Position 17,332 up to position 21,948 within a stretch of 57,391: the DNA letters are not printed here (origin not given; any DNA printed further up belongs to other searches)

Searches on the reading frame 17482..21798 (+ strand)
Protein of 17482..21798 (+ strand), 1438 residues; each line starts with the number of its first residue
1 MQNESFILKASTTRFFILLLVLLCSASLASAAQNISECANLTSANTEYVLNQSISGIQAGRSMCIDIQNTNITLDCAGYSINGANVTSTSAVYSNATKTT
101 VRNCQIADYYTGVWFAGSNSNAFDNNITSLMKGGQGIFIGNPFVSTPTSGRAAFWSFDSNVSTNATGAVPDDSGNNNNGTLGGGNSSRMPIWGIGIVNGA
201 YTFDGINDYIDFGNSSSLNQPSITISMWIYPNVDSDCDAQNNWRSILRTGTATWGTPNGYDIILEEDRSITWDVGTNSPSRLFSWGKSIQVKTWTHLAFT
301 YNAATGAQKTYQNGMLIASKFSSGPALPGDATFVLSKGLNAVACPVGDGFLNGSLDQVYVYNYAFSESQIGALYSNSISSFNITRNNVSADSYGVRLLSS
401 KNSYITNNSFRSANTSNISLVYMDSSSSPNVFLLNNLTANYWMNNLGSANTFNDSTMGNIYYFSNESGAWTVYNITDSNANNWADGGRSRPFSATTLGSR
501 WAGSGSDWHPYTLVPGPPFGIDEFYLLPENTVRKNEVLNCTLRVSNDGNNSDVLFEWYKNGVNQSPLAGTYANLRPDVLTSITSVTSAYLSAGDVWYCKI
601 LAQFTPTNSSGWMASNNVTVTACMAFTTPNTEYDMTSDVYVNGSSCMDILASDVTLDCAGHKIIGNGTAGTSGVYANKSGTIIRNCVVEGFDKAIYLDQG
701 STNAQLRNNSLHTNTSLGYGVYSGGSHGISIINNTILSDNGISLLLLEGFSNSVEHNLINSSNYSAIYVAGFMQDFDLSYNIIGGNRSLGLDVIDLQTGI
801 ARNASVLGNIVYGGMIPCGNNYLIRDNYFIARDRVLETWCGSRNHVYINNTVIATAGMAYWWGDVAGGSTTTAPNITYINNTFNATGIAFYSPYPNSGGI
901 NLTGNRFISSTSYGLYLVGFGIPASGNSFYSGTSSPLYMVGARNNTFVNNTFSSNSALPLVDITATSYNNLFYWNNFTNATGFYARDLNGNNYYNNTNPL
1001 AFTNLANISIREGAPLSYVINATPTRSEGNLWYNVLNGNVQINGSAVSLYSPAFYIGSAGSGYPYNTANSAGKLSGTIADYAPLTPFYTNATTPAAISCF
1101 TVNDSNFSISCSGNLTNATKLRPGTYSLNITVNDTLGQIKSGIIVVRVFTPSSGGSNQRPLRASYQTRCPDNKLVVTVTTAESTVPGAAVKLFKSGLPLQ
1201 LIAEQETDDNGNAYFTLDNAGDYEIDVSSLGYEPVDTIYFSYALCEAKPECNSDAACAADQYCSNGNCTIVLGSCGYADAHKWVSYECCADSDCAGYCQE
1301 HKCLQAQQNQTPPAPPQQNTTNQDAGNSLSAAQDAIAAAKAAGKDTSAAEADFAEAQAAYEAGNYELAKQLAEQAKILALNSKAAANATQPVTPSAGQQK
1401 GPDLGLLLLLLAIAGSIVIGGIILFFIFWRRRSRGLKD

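Call 8: search_protein_families(library=pfam, proteins=[window:17482-21798:+], max_evalue=0.01)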
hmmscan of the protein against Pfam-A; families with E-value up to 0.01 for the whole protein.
window:17482-21798:+ (1438 aa): 5 families
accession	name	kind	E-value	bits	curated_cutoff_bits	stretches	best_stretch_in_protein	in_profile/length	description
PF13385.13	Laminin_G_3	-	1.3e-18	68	27.6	1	204-370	1-150/151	Concanavalin A-like lectin/glucanases superfamily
PF05048.19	NosD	-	7e-14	52.2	23.6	2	661-781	49-167/212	Periplasmic copper-binding protein (NosD)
PF13229.12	Beta_helix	-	9.7e-11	42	25.9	2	662-798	17-149/158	Right handed beta helix region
PF13620.12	CarboxypepD_reg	-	0.00018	22.2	32.3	1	1176-1236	4-63/82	Carboxypeptidase regulatory-like domain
PF11974.14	bMG3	-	0.0031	17.9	34.9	0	1171-1218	12-59/103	Bacterial alpha-2-macroglobulin MG3 domain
